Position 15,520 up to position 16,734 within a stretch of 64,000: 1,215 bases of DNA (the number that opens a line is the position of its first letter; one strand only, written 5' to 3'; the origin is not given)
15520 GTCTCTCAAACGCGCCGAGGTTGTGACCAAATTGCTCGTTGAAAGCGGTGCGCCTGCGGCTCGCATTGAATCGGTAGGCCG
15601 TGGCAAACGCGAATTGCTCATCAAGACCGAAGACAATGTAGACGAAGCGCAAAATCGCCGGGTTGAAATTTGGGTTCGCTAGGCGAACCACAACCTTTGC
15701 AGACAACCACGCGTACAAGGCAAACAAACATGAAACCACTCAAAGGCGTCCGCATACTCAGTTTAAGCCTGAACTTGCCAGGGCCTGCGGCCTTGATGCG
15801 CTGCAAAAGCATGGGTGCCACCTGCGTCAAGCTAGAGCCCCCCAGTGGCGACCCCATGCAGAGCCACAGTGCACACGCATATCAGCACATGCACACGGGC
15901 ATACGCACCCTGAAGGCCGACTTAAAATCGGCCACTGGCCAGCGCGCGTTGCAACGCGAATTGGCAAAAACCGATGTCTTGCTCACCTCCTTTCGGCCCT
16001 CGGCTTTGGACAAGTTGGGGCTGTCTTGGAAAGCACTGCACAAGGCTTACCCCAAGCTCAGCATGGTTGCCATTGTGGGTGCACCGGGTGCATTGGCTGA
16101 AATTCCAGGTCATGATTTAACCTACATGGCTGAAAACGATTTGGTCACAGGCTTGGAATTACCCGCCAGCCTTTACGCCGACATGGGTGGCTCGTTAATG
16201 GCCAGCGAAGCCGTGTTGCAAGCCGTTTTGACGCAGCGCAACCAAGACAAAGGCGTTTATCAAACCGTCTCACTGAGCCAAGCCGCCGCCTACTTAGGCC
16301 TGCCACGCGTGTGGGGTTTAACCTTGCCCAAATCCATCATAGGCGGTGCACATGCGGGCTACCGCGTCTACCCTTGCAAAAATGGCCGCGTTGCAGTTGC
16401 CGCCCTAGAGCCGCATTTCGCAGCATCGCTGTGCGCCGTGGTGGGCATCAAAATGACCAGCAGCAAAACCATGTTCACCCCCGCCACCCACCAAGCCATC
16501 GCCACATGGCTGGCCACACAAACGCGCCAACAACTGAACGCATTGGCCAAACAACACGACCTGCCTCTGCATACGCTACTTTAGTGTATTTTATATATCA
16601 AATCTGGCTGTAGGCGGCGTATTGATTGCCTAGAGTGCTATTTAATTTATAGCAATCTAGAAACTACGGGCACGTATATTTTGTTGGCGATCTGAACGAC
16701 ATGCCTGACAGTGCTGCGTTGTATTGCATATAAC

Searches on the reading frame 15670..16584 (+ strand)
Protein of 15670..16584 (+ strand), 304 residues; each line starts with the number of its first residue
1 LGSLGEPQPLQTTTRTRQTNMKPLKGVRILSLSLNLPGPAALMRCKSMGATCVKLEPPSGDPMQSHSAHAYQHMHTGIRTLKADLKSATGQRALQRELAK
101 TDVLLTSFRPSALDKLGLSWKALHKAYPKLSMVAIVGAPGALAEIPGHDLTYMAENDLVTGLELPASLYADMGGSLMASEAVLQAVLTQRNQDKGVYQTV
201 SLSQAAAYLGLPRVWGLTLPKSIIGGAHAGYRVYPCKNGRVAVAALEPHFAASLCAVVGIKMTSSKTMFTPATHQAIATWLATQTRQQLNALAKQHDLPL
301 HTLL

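Call 6: search_protein_families(library=pfam, proteins=[window:15670-16584:+], max_evalue=0.01)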
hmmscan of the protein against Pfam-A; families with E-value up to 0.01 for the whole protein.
window:15670-16584:+ (304 aa): 1 family
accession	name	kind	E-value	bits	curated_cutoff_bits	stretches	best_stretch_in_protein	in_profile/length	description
PF02515.22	CoA_transf_3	-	9.9e-39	133.9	23.3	1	24-301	1-309/366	CoA-transferase family III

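Call 68: find_homologous_proteins(query=window:15670-16584:+, max_evalue=1e-60)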
Query window:15670-16584:+ (304 aa): 6882 proteins with E <= 1e-60 among 8000 candidates; the best 120 are listed.
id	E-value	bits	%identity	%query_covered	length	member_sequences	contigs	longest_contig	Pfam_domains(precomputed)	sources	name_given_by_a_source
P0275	3.8e-182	622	100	93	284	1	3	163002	PF02515.23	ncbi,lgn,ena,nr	ncbi:MAG TPA: CoA transferase [Burkholderiaceae bacterium]|nr:CoA transferase [Burkholderiaceae bact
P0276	3.1e-140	485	75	94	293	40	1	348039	PF02515.23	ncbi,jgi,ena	-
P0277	1.4e-139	482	76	93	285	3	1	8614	PF02515.23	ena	-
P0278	1.7e-139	482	75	93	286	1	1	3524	PF02515.23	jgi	jgi:crotonobetainyl-CoA:carnitine CoA-transferase CaiB-like acyl-CoA transferase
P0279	1.9e-139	482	75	93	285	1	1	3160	PF02515.23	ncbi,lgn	ncbi:MAG: hypothetical protein RIS97_1759 [Pseudomonadota bacterium]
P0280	2.7e-139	482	71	93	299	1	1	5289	PF02515.23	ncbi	ncbi:MAG: hypothetical protein RJB10_1792 [Pseudomonadota bacterium]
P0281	3.7e-139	481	75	94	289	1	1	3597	PF02515.23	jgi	jgi:alpha-methylacyl-CoA racemase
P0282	4.3e-139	481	75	93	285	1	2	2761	PF02515.23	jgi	jgi:crotonobetainyl-CoA:carnitine CoA-transferase CaiB-like acyl-CoA transferase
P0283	4.4e-139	481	75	93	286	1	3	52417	PF02515.23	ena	-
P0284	4.5e-139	481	75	93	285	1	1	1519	PF02515.23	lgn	-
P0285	5.1e-139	481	75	93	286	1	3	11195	PF02515.23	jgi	jgi:crotonobetainyl-CoA:carnitine CoA-transferase CaiB-like acyl-CoA transferase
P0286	7.5e-139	480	75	93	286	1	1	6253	PF02515.23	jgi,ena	-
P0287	1.0e-138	480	75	93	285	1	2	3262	PF02515.23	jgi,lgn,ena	jgi:crotonobetainyl-CoA:carnitine CoA-transferase CaiB-like acyl-CoA transferase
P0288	1.3e-138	479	75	93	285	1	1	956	PF02515.23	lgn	-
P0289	1.4e-138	479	75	93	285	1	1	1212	PF02515.23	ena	-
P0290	1.8e-138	479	75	93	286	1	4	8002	PF02515.23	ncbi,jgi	ncbi:MAG: hypothetical protein RL171_1242 [Pseudomonadota bacterium]|jgi:crotonobetainyl-CoA:carniti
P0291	1.8e-138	479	74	93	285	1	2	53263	PF02515.23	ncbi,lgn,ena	-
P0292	2.1e-138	479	75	93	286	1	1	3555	PF02515.23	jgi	jgi:crotonobetainyl-CoA:carnitine CoA-transferase CaiB-like acyl-CoA transferase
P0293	2.1e-138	479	75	93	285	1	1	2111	PF02515.23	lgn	-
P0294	3.1e-138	478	74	93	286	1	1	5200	PF02515.23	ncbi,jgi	ncbi:MAG: hypothetical protein RI918_1676 [Pseudomonadota bacterium]|jgi:crotonobetainyl-CoA:carniti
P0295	4.4e-138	478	74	93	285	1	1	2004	PF02515.23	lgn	-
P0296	5.2e-138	477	76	93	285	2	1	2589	PF02515.23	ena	-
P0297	5.6e-138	477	74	93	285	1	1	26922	PF02515.23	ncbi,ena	-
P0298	5.7e-138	477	75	93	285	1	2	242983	PF02515.23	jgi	jgi:alpha-methylacyl-CoA racemase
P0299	5.8e-138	477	74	94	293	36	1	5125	PF02515.23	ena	-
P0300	6.2e-138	477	74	93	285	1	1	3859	PF02515.23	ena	-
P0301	6.6e-138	477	74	93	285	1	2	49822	PF02515.23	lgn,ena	-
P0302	7.5e-138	477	75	93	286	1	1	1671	PF02515.23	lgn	-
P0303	8.5e-138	477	74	93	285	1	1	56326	PF02515.23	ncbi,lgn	-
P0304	9.3e-138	477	76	93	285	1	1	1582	PF02515.23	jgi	jgi:crotonobetainyl-CoA:carnitine CoA-transferase CaiB-like acyl-CoA transferase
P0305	1.2e-137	476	74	93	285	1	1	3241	PF02515.23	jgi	jgi:crotonobetainyl-CoA:carnitine CoA-transferase CaiB-like acyl-CoA transferase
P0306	1.4e-137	476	74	93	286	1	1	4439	PF02515.23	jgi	jgi:crotonobetainyl-CoA:carnitine CoA-transferase CaiB-like acyl-CoA transferase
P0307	1.6e-137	476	76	93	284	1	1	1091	PF02515.23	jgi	jgi:alpha-methylacyl-CoA racemase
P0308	2.0e-137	475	72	94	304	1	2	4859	PF02515.23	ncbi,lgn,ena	-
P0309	2.0e-137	475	74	93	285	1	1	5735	PF02515.23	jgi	jgi:crotonobetainyl-CoA:carnitine CoA-transferase CaiB-like acyl-CoA transferase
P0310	2.4e-137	475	74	93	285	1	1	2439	PF02515.23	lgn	-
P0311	2.9e-137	475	75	93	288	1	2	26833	PF02515.23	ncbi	-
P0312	2.9e-137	475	76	93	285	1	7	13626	PF02515.23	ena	-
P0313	3.2e-137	475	75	93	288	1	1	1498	PF02515.23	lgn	-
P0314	3.8e-137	475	75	93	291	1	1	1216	PF02515.23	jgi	jgi:crotonobetainyl-CoA:carnitine CoA-transferase CaiB-like acyl-CoA transferase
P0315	4.4e-137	474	75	93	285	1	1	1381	PF02515.23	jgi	jgi:alpha-methylacyl-CoA racemase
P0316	4.7e-137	474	74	93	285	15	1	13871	PF02515.23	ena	-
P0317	6.1e-137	474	73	93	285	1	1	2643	PF02515.23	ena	-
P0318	7.0e-137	474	75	93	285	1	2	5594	PF02515.23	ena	-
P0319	8.3e-137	473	75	93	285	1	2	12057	PF02515.23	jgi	jgi:alpha-methylacyl-CoA racemase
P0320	8.5e-137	473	75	93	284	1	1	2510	PF02515.23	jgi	jgi:alpha-methylacyl-CoA racemase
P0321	8.9e-137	473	75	93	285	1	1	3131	PF02515.23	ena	-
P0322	9.0e-137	473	74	93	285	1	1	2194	PF02515.23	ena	-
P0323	1.2e-136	473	74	93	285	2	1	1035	PF02515.23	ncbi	-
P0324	1.3e-136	473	75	93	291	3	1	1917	PF02515.23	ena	-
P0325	1.3e-136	473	74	93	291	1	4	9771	PF02515.23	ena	-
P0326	1.8e-136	472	74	93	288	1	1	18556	PF02515.23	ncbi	ncbi:MAG: CoA transferase [Burkholderiaceae bacterium]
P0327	1.8e-136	472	75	93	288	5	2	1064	PF02515.23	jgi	jgi:alpha-methylacyl-CoA racemase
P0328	1.9e-136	472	74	93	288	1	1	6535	PF02515.23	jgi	jgi:alpha-methylacyl-CoA racemase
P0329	2.2e-136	472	73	93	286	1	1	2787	PF02515.23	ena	-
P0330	2.2e-136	472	75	93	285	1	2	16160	PF02515.23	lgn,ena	-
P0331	2.3e-136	472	75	93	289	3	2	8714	PF02515.23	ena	-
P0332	2.4e-136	472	73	94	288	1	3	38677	PF02515.23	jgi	jgi:alpha-methylacyl-CoA racemase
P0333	2.7e-136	472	74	93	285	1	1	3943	PF02515.23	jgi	jgi:alpha-methylacyl-CoA racemase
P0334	3.0e-136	472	75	93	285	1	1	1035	PF02515.23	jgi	jgi:alpha-methylacyl-CoA racemase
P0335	3.1e-136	472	75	93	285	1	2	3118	PF02515.23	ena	-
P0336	3.4e-136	471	75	93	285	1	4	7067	PF02515.23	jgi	jgi:alpha-methylacyl-CoA racemase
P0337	3.7e-136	471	75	93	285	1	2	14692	PF02515.23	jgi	jgi:alpha-methylacyl-CoA racemase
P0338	4.7e-136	471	75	93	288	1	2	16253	PF02515.23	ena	-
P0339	5.3e-136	471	75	93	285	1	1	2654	PF02515.23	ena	-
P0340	5.6e-136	471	74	94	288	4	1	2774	PF02515.23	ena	-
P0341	6.4e-136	470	74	94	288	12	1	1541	PF02515.23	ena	-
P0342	7.9e-136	470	75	93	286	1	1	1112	PF02515.23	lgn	-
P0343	8.2e-136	470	74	93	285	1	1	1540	PF02515.23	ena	-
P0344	9.0e-136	470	75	94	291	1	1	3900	PF02515.23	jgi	jgi:crotonobetainyl-CoA:carnitine CoA-transferase CaiB-like acyl-CoA transferase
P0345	1.0e-135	470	75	93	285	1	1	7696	PF02515.23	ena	-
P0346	1.0e-135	470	74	93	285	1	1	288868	PF02515.23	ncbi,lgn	-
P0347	1.2e-135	470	74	93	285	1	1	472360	PF02515.23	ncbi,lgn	-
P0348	1.6e-135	469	76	93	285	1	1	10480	PF02515.23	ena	-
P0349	1.8e-135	469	75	93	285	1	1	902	PF02515.23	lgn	-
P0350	2.1e-135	469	74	94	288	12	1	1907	PF02515.23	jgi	jgi:crotonobetainyl-CoA:carnitine CoA-transferase CaiB-like acyl-CoA transferase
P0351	3.0e-135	468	75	93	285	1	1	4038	PF02515.23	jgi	jgi:alpha-methylacyl-CoA racemase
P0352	3.1e-135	468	75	93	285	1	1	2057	PF02515.23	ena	-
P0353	4.1e-135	468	74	93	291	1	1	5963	PF02515.23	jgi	jgi:alpha-methylacyl-CoA racemase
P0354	4.4e-135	468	73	94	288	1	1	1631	PF02515.23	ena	-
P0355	5.0e-135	468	73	93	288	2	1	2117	PF02515.23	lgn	-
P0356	7.0e-135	467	74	93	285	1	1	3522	PF02515.23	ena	-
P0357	1.1e-134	466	74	93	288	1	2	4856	PF02515.23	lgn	-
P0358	1.7e-134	466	73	93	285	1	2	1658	PF02515.23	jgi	jgi:alpha-methylacyl-CoA racemase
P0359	2.0e-134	466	73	93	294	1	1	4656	PF02515.23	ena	-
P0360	2.0e-134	466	73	93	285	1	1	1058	PF02515.23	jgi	jgi:alpha-methylacyl-CoA racemase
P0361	3.4e-134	465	73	93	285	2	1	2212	PF02515.23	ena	-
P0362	4.4e-134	464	73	93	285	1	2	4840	PF02515.23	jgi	jgi:alpha-methylacyl-CoA racemase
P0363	4.6e-134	464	73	93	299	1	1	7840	PF02515.23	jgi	jgi:alpha-methylacyl-CoA racemase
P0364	4.9e-134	464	73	94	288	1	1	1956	PF02515.23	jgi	jgi:alpha-methylacyl-CoA racemase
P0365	6.6e-134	464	73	93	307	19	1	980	PF02515.23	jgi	jgi:alpha-methylacyl-CoA racemase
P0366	7.9e-134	464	73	93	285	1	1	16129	PF02515.23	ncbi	-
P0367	1.0e-133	463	73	93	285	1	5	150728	PF02515.23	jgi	jgi:alpha-methylacyl-CoA racemase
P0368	1.1e-133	463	73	94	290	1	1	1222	PF02515.23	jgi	jgi:alpha-methylacyl-CoA racemase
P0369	1.2e-133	463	73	94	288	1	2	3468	PF02515.23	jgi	jgi:alpha-methylacyl-CoA racemase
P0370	1.4e-133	463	74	93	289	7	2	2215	PF02515.23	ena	-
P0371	1.6e-133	463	73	93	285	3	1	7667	PF02515.23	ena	-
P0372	2.2e-133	462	72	93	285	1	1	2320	PF02515.23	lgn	-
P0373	2.9e-133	462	74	93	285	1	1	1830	PF02515.23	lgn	-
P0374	3.4e-133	462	73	93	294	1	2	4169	PF02515.23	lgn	-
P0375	3.7e-133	461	74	92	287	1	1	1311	PF02515.23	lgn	-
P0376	3.8e-133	461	74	93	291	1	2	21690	PF02515.23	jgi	jgi:alpha-methylacyl-CoA racemase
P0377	3.9e-133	461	74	93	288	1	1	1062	PF02515.23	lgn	-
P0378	4.2e-133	461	73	93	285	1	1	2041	PF02515.23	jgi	jgi:alpha-methylacyl-CoA racemase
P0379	4.2e-133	461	74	93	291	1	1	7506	PF02515.23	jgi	jgi:alpha-methylacyl-CoA racemase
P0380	4.9e-133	461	74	93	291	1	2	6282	PF02515.23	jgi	jgi:alpha-methylacyl-CoA racemase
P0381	6.1e-133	461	73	94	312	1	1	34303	PF02515.23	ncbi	-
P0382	7.6e-133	460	73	93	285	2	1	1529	PF02515.23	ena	-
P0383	9.5e-133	460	72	93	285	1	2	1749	PF02515.23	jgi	jgi:crotonobetainyl-CoA:carnitine CoA-transferase CaiB-like acyl-CoA transferase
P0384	1.7e-132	459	73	93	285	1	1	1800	PF02515.23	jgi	jgi:alpha-methylacyl-CoA racemase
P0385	1.8e-132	459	72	93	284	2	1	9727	PF02515.23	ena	-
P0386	1.8e-132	459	55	93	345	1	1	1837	PF02515.23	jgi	-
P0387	2.1e-132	459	73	94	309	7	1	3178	PF02515.23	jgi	jgi:alpha-methylacyl-CoA racemase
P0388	2.2e-132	459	73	93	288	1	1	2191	PF02515.23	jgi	jgi:crotonobetainyl-CoA:carnitine CoA-transferase CaiB-like acyl-CoA transferase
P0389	2.3e-132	459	72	93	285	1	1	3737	PF02515.23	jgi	jgi:alpha-methylacyl-CoA racemase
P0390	2.6e-132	459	73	93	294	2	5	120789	PF02515.23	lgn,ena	-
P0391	2.7e-132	459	73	93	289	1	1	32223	PF02515.23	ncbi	-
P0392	3.1e-132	458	73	93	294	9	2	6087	PF02515.23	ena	-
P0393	3.3e-132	458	74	92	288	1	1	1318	PF02515.23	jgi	jgi:alpha-methylacyl-CoA racemase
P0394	4.3e-132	458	73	94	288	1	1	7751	PF02515.23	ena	-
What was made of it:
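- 15670..16584 (+): Left flanking core gene: CoA-transferase family III. The true start is probably about 15730, because the database protein is 284 aa. Pfam PF02515, E 1e-38 (call 6); database protein P0275 (call 68).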
